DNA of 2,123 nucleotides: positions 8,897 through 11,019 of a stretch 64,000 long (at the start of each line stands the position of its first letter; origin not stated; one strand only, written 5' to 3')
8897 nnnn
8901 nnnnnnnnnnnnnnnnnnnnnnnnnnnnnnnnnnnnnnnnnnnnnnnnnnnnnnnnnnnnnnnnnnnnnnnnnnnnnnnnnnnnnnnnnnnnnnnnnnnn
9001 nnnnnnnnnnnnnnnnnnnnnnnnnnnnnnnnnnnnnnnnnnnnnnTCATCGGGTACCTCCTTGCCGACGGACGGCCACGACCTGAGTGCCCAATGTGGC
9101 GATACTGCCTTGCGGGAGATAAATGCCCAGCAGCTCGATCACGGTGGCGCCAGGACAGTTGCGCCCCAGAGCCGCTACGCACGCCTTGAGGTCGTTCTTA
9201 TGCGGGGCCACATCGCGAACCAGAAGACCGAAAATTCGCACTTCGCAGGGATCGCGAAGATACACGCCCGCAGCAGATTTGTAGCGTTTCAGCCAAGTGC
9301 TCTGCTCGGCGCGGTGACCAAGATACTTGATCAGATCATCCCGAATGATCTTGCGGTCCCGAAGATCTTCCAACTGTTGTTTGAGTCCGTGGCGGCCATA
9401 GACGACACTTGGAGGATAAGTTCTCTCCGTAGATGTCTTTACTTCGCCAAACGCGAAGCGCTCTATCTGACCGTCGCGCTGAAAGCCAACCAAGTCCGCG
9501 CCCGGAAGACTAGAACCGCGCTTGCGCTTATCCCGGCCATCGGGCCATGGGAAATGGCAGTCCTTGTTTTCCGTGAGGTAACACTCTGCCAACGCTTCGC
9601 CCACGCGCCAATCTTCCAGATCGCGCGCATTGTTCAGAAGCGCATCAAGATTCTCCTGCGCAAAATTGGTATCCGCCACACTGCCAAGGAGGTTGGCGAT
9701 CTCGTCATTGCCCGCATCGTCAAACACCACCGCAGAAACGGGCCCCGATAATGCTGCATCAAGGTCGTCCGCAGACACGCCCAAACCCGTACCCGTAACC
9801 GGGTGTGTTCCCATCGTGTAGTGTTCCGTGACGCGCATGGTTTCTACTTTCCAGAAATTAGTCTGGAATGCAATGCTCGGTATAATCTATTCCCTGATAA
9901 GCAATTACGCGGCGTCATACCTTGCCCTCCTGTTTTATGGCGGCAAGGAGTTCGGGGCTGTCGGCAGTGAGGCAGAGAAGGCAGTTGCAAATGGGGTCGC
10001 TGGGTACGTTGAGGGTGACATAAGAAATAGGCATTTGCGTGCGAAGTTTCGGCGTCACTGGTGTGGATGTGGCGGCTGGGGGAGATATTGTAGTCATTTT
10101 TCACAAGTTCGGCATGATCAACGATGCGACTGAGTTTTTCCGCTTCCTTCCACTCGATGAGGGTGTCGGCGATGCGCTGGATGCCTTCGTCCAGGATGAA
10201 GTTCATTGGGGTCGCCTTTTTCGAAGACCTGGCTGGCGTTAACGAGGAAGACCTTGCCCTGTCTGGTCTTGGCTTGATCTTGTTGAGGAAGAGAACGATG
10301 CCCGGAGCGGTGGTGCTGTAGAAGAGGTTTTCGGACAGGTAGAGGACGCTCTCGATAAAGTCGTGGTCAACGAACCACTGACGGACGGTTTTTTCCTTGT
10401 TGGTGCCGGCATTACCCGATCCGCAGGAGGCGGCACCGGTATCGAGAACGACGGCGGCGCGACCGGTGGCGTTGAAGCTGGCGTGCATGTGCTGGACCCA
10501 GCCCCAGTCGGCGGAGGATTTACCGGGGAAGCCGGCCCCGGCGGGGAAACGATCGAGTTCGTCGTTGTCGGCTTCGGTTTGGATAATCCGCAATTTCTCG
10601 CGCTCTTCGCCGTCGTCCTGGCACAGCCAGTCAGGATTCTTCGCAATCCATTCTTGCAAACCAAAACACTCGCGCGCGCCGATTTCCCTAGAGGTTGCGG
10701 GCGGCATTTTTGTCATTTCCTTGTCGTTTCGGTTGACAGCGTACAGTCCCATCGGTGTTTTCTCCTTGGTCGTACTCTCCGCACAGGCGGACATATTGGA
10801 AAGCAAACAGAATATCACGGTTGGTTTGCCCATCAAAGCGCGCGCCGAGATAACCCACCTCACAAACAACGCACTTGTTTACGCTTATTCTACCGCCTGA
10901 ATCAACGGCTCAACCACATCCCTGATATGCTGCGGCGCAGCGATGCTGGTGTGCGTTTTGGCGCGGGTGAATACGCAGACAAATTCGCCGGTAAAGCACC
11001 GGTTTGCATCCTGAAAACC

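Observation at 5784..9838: Translationally coupled PD-(D/E)xK nuclease and 1088-aa Ski2-like helicase: candidate novel or divergent Hachiman-like defence system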

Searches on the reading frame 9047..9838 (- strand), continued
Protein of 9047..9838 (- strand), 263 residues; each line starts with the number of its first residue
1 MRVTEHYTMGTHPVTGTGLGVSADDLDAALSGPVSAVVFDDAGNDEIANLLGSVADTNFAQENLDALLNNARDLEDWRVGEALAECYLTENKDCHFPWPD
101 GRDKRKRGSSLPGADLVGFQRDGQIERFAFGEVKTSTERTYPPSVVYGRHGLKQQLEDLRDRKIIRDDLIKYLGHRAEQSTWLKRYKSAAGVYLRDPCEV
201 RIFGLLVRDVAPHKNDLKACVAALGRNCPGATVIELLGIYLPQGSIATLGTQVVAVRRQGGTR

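Call 41: search_protein_families(library=pfam, proteins=[L001:3809-5215:+, L001:5228-7864:+, L001:7867-9339:+, L001:9544-9924:+, L001:14585-15541:-, L001:15656-16918:+, L002:6474-7457:+, L002:8168-9310:+, L002:14218-15354:-, L002:15389-15865:-], max_evalue=0.001)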
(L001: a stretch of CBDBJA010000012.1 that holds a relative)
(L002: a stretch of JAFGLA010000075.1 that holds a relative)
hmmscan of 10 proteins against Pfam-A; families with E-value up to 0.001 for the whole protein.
L001:3809-5215:+ (468 aa): 1 family
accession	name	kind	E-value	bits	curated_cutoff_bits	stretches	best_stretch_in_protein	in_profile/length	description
PF01420.25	Methylase_S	-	1.1e-25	91.3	22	2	11-175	1-162/168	Type I restriction modification DNA specificity domain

L001:5228-7864:+ (878 aa): 3 families
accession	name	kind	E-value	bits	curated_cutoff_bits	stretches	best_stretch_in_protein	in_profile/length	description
PF13166.12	AAA_13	-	1.1e-18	67.8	36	1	103-709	18-586/713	AAA domain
PF13304.12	AAA_21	-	1.5e-07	32.3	27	1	431-697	41-303/304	AAA domain, putative AbiEii toxin, Type IV TA system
PF02463.25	SMC_N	-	3.8e-06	26.9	40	1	567-700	131-205/220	RecF/RecN/SMC N terminal domain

L001:7867-9339:+ (490 aa): 4 families
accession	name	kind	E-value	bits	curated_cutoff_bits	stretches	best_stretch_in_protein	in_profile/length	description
PF02384.22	N6_Mtase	-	3.5e-65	220.8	20.4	1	121-415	3-278/311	N-6 DNA Methylase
PF12161.14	HsdM_N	-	3.9e-14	53.8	24.5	1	6-111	1-135/135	HsdM N-terminal domain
PF01170.24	UPF0020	-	1.7e-10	41.4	22.3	1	154-262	18-135/197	RMKL-like, methyltransferase domain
PF07669.17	Eco57I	-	3.7e-06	27.6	25.3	1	245-345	71-165/171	Eco57I restriction-modification methylase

L001:9544-9924:+ (126 aa): 1 family
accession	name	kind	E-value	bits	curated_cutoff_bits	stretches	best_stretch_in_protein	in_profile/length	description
PF13310.11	Virulence_RhuM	-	1.8e-31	109.8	33.7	1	41-121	1-85/252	Virulence protein RhuM family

L001:14585-15541:- (318 aa): 1 family
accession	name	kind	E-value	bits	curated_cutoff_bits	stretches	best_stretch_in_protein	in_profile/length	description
PF01063.24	Aminotran_4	-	4.9e-55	187.2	28.5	1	47-279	1-223/223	Amino-transferase class IV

L001:15656-16918:+ (420 aa): 5 families
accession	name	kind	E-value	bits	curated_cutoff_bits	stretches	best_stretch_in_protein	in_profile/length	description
PF00534.26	Glycos_transf_1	-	1.4e-32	113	26.4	1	223-396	6-172/172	Glycosyl transferases group 1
PF13692.12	Glyco_trans_1_4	-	8.9e-29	101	27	1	235-381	4-141/142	Glycosyl transferases group 1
PF13439.12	Glyco_transf_4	-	3.5e-14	53.6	28.5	1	112-210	56-169/170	Glycosyltransferase Family 4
PF13579.12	Glyco_trans_4_4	-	5.2e-06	27.3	29.7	1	99-206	60-158/158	Glycosyl transferase 4-like domain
PF13524.12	Glyco_trans_1_2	-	1e-05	26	25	1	306-410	37-142/144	Glycosyl transferase-like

L002:6474-7457:+ (327 aa): 0 families

L002:8168-9310:+ (380 aa): 3 families
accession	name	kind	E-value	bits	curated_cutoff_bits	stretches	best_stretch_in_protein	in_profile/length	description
PF00589.27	Phage_integrase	-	3.4e-14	53.4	27.1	1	207-366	25-169/172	Phage integrase family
PF02899.23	Phage_int_SAM_1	-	3.3e-05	24.5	22.3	1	93-164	11-81/83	Phage integrase, N-terminal SAM-like domain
PF13102.12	Phage_int_SAM_5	-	7.7e-05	23.4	22.3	1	97-174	18-94/98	Phage integrase SAM-like domain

L002:14218-15354:- (378 aa): 2 families
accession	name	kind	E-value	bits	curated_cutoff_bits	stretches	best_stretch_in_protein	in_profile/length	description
PF04313.20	HSDR_N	-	1.9e-17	64.2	25.1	1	61-139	113-197/198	Type I restriction enzyme R protein N terminus (HSDR_N)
PF13588.12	HSDR_N_2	-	1e-09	38.9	25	1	58-133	20-95/110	Type I restriction enzyme R protein N terminus (HSDR_N)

L002:15389-15865:- (158 aa): 0 families

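Call 42: search_protein_families(library=pfam, proteins=[L003:6886-8277:+, L003:8396-9409:+, L003:14676-15731:+, L003:16557-19871:+, L004:6643-8820:+, L004:8836-9915:+, L004:14073-16700:+, L005:7592-9319:+, L005:14650-15888:+, L006:14491-15366:+], max_evalue=0.001)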
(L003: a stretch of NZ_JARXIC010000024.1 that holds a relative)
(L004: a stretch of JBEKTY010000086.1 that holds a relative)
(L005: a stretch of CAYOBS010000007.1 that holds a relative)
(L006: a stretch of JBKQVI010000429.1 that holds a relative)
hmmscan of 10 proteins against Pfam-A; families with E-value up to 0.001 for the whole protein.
L003:6886-8277:+ (463 aa): 0 families

L003:8396-9409:+ (337 aa): 4 families
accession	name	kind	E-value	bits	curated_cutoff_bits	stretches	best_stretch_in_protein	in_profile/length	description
PF13304.12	AAA_21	-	2.4e-16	61.1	27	1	175-282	176-303/304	AAA domain, putative AbiEii toxin, Type IV TA system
PF13175.12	AAA_15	-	8.6e-14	52.4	32.1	2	1-52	1-53/374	AAA ATPase domain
PF02463.25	SMC_N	-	1.4e-07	31.6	40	1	2-283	2-203/220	RecF/RecN/SMC N terminal domain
PF13401.12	AAA_22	-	0.00065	20.5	27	0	24-45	7-28/130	AAA domain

L003:14676-15731:+ (351 aa): 3 families
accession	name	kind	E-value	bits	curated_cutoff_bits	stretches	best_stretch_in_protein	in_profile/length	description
PF12802.13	MarR_2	-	2.3e-05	24.9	27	1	146-193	7-53/61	MarR family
PF09339.16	HTH_IclR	-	0.00016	21.8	22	1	144-192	3-50/52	IclR helix-turn-helix domain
PF24034.1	DUF7343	-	0.00045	20.5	27.6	0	148-195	7-53/62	Domain of unknown function (DUF7343)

L003:16557-19871:+ (1104 aa): 4 families
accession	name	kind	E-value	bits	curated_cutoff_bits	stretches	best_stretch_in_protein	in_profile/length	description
PF18766.7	SWI2_SNF2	-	3.6e-67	226.7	26.7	1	296-562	1-219/221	SWI2/SNF2 ATPase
PF04313.20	HSDR_N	-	2.9e-32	112.6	25.1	1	2-232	3-187/198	Type I restriction enzyme R protein N terminus (HSDR_N)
PF22679.2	T1R_D3-like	-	2.8e-20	73.8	27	1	683-753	85-156/158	Type I restriction enzyme subunit R domain 3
PF04851.21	ResIII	-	1.7e-16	61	22.5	1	291-494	2-162/164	Type III restriction enzyme, res subunit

L004:6643-8820:+ (725 aa): 1 family
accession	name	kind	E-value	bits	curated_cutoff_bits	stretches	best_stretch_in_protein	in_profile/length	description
PF01555.25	N6_N4_Mtase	-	3e-37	129.2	26.7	1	215-532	1-205/221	DNA methylase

L004:8836-9915:+ (359 aa): 1 family
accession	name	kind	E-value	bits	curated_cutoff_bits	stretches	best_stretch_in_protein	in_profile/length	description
PF04471.18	Mrr_cat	-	7.1e-13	49.1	21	1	236-349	8-115/115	Restriction endonuclease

L004:14073-16700:+ (875 aa): 3 families
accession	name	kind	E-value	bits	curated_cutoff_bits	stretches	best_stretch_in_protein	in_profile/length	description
PF19778.5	RE_endonuc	-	2.1e-34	118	23.4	1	770-869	2-105/108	Endonuclease domain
PF04851.21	ResIII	-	5.4e-15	56.1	22.5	1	83-246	21-162/164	Type III restriction enzyme, res subunit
PF00270.35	DEAD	-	2.7e-06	27.6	26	1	84-245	13-159/167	DEAD/DEAH box helicase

L005:7592-9319:+ (575 aa): 3 families
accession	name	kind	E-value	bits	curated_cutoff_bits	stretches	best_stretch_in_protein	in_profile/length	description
PF04055.27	Radical_SAM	-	4.5e-22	79.4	29.5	1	197-354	2-165/166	Radical SAM superfamily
PF13186.11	SPASM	-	3e-09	37.5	21.5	1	450-510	1-66/67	Iron-sulfur cluster-binding domain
PF13353.11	Fer4_12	-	5.1e-06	27.3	22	1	198-297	11-112/137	4Fe-4S single cluster domain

L005:14650-15888:+ (412 aa): 1 family
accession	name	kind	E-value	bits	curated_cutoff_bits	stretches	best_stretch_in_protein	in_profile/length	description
PF08450.18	SGL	-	6.9e-12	45.9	26.3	1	137-322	70-231/246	SMP-30/Gluconolactonase/LRE-like region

L006:14491-15366:+ (291 aa): 1 family
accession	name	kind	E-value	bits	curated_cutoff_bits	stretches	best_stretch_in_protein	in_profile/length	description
PF01261.30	AP_endonuc_2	-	2.7e-10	40.8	31.1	1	79-287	33-248/249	Xylose isomerase-like TIM barrel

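Call 53: search_dna_similar(query=window:9050-9838:-, collection=plasmids, mode=protein, max_rows=30, max_evalue=0.01)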
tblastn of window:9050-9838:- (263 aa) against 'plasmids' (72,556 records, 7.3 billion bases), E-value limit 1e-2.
No match.

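Call 65: search_dna_similar(query=window:9050-9838:-, collection=phages, mode=protein, max_evalue=0.01)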
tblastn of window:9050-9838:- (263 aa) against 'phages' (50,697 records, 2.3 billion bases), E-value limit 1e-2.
No match.

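Call 67: search_protein_representatives(alignment_id=A1)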
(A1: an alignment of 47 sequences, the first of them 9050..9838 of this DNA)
Query: 47 sequences, 264 profile positions. Proteins with E-value up to 0.001 (for the whole library): 572; up to 1e-10: 447; up to 1e-30: 245. The best 150 are listed.
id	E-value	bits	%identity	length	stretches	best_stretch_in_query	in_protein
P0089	3.6e-132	455.4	-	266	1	5-263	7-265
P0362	4.2e-98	343.8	-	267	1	5-262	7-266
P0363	2.7e-95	334.6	-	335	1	4-260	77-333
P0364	9.2e-90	316.4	-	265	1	5-261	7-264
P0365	1.2e-89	316.1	-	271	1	4-260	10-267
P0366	2.9e-89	314.8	-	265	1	5-259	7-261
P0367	6.1e-89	313.7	-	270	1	2-262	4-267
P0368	4.7e-88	310.8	-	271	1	4-260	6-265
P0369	9.3e-87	306.6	-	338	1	73-251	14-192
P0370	1.2e-86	306.2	-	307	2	75-262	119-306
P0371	9.2e-86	303.3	-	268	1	5-255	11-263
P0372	1.1e-85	303.0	-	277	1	6-262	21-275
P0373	2.5e-85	301.9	-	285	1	4-255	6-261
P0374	8.8e-85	300.1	-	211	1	5-206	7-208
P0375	2.6e-83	295.2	-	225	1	39-259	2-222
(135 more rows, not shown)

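Call 70: search_protein_families(library=padloc, alignment_id=A4, max_evalue=1)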
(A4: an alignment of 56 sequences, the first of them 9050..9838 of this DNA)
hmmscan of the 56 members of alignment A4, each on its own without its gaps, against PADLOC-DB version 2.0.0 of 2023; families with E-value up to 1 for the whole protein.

A. member 1, window:9050-9838:- (263 aa): 4 families
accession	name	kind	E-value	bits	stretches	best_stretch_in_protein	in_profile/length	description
PDLC04529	PDC-M23A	-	3.5e-99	329.1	1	3-256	6-260/265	-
PDLC04527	PDC-M23A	-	6.2e-70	233.4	1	4-243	7-249/263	-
PDLC04528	PDC-M23A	-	6.4e-33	112.5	1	20-242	28-248/265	-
PDLC00159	HamA1|HamA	-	0.021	12.5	1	65-136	68-141/257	DUF1837 domain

B. families by the number of members that match (of 56 scanned): 10 families
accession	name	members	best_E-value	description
PDLC04527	PDC-M23A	56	8.7e-103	-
PDLC04529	PDC-M23A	56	8.6e-100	-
PDLC04528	PDC-M23A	56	6.3e-38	-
PDLC00159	HamA1|HamA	11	2.5e-06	DUF1837 domain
PDLC00161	HamA1|HamA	9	7e-05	DUF1837 domain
PDLC03071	Specificity_I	2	0.036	Type I specificity subunit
PDLC00167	HamA1|HamA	1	0.018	DUF1837 domain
PDLC04543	PDC-M25B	1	0.038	-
PDLC02521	PglX|PglXI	1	0.047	PglX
PDLC04596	PDC-M35B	1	0.049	-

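Call 71: search_protein_families(library=pfam, alignment_id=A4, max_evalue=1)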
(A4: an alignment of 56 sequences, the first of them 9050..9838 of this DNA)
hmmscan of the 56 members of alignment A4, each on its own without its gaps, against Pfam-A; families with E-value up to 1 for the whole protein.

A. member 1, window:9050-9838:- (263 aa): 0 families

B. families by the number of members that match (of 56 scanned): 26 families (the first 25 are shown)
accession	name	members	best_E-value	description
PF08878.16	HamA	7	2.4e-05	HamA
PF12804.13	NTP_transf_3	1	0.0025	MobA-like NTP transferase domain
PF06227.17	Poxv_Bcl-2-like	1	0.024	Poxvirus Bcl-2-like proteins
PF20276.3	CTD1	1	0.031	C-terminal domain 1 of the ABC-three component (ABC-3C) systems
PF12896.12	ANAPC4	1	0.035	Anaphase-promoting complex, cyclosome, subunit 4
PF04969.22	CS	1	0.061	CS domain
PF00229.24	TNF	1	0.082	TNF(Tumour Necrosis Factor) family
PF23195.1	UBQLN1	1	0.083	Ubiquilin-1-like domain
PF07167.19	PhaC_N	1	0.083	Poly-beta-hydroxybutyrate polymerase (PhaC) N-terminus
PF08808.17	RES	1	0.084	RES domain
PF23989.1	PilB3_C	1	0.091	PilB3-like, C-terminal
PF12645.13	HTH_16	1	0.095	Helix-turn-helix domain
PF14104.11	DUF4277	1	0.1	Domain of unknown function (DUF4277)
PF14588.11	YjgF_endoribonc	1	0.1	YjgF/chorismate_mutase-like, putative endoribonuclease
PF09314.17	DUF1972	1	0.12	Domain of unknown function (DUF1972)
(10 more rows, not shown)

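Call 91: fold_search(model_id=the predicted structure, library=viral)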
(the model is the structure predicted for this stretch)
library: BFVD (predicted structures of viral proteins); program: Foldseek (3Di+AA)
matches with E <= 10: 464; with E <= 0.001: 1
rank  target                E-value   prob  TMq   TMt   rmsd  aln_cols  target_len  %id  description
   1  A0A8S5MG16            5.2e-05  1.00  0.51  0.48   8.4       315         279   10  Anti-bacteriophage protein A/HamA C-terminal domain-containing protein [Siphoviridae sp. ctcfw7]
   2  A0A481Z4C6            1.4e-02  0.35  0.21  0.21  13.6       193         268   12  DNA-directed RNA polymerase subunit 5 [Pithovirus LCPAC101]
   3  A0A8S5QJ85            1.6e-02  0.85  0.26  0.24  10.4       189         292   14  Restriction endonuclease [Siphoviridae sp. ctezl47]
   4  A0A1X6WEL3            2.0e-02  0.72  0.29  0.32   8.2       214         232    9  (no name in the UniProt tables at hand)
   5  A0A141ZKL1            2.8e-02  0.47  0.21  0.14  11.2       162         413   16  (no name in the UniProt tables at hand)
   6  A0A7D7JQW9            3.3e-02  0.20  0.18  0.15  19.7       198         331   13  (no name in the UniProt tables at hand)
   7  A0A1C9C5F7            4.8e-02  0.21  0.20  0.16  14.3       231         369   10  C2H2-type domain-containing protein [Heterosigma akashiwo virus 01]
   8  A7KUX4                5.1e-02  0.51  0.26  0.25   8.8       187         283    8  (no name in the UniProt tables at hand)
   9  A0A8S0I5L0            5.7e-02  0.07  0.14  0.14  18.5       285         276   11  (no name in the UniProt tables at hand)
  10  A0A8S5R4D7            7.2e-02  0.33  0.27  0.30  11.2       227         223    9  Uncharacterized protein [Podoviridae sp. ct8nN1]
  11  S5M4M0                1.2e-01  0.51  0.30  0.29  10.5       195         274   16  Uncharacterized protein [Bacillus phage JL]
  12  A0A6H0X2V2            1.2e-01  0.41  0.21  0.32   7.8        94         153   13  (no name in the UniProt tables at hand)
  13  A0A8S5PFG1            1.2e-01  0.38  0.28  0.20   9.8       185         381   14  Antitoxin [Siphoviridae sp. ctvNP11]
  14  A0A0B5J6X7            1.3e-01  0.08  0.16  0.18  14.3       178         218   12  Uncharacterized protein [Pandoravirus inopinatum]
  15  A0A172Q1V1            1.7e-01  0.13  0.21  0.27  17.3       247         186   10  Uncharacterized protein [Escherichia phage MX01]
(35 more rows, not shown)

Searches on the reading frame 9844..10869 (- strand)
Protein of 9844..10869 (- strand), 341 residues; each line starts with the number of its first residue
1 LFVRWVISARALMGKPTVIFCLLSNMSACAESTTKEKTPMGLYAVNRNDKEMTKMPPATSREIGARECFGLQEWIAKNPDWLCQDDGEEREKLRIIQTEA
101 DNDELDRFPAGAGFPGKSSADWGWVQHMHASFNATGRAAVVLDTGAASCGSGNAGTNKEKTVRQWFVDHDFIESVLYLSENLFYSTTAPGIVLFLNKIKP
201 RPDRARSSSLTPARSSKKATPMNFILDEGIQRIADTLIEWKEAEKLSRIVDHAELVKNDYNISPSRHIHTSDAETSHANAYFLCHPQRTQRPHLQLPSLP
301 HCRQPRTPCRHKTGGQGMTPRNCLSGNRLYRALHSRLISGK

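Call 6: search_protein_families(library=pfam, proteins=[window:9844-10869:-], max_evalue=0.01)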
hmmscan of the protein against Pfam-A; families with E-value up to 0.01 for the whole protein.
window:9844-10869:- (341 aa): 1 family
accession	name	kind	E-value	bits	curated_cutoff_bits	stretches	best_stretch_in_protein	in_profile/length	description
PF02384.22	N6_Mtase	-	1.9e-30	106.7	20.4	1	102-274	144-309/311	N-6 DNA Methylase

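Call 7: search_protein_families(library=padloc, proteins=[window:9844-10869:-], max_evalue=0.01)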
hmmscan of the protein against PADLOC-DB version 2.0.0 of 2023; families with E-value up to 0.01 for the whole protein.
window:9844-10869:- (341 aa): 15 families
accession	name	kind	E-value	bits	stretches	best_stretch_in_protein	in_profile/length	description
PDLC03028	MTase_I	-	3.8e-42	142.5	1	102-275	1028-1197/1236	Type I methyltransferase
PDLC03027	MTase_I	-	1.5e-23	81.3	1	99-277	277-446/810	Type I methyltransferase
PDLC03022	MTase_I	-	6.9e-21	72.3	1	106-277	322-483/857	Type I methyltransferase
PDLC03031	MTase_I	-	1.2e-18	64.7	1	107-275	319-492/834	Type I methyltransferase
PDLC03032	MTase_I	-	3.3e-17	59.8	1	100-275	280-446/1001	Type I methyltransferase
PDLC03019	MTase_I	-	3.3e-12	43.5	1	112-243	294-425/932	Type I methyltransferase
PDLC03033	MTase_I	-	6.7e-11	39.8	1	124-275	353-499/541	Type I methyltransferase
PDLC03039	MTase_I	-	1.5e-10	37.9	1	113-272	300-453/708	Type I methyltransferase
PDLC03035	MTase_I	-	2.2e-10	37.7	1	118-203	314-393/653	Type I methyltransferase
PDLC03240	MTase_II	-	1.3e-09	35.4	1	117-266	307-464/511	Type II methyltransferase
PDLC03038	MTase_I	-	5.2e-08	29.2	1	113-271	302-454/896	Type I methyltransferase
PDLC03029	MTase_I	-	4.4e-07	26.7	1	123-256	328-466/661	Type I methyltransferase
PDLC04913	PDC-S11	-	7.5e-07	26.5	1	42-101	1-53/375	-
PDLC03026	MTase_I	-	0.00014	19.1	1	121-205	285-362/487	Type I methyltransferase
PDLC03021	MTase_I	-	0.00034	17.6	1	124-278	308-462/491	Type I methyltransferase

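Call 9: search_protein_families(library=ncbifam, proteins=[window:9844-10869:-], max_evalue=0.01)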
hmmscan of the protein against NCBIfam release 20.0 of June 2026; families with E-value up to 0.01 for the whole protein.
window:9844-10869:- (341 aa): 1 family
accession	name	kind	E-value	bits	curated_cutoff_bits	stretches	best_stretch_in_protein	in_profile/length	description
TIGR00497.1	hsdM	equivalog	4.5e-14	52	242.75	1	107-273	333-491/515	type I restriction-modification system subunit M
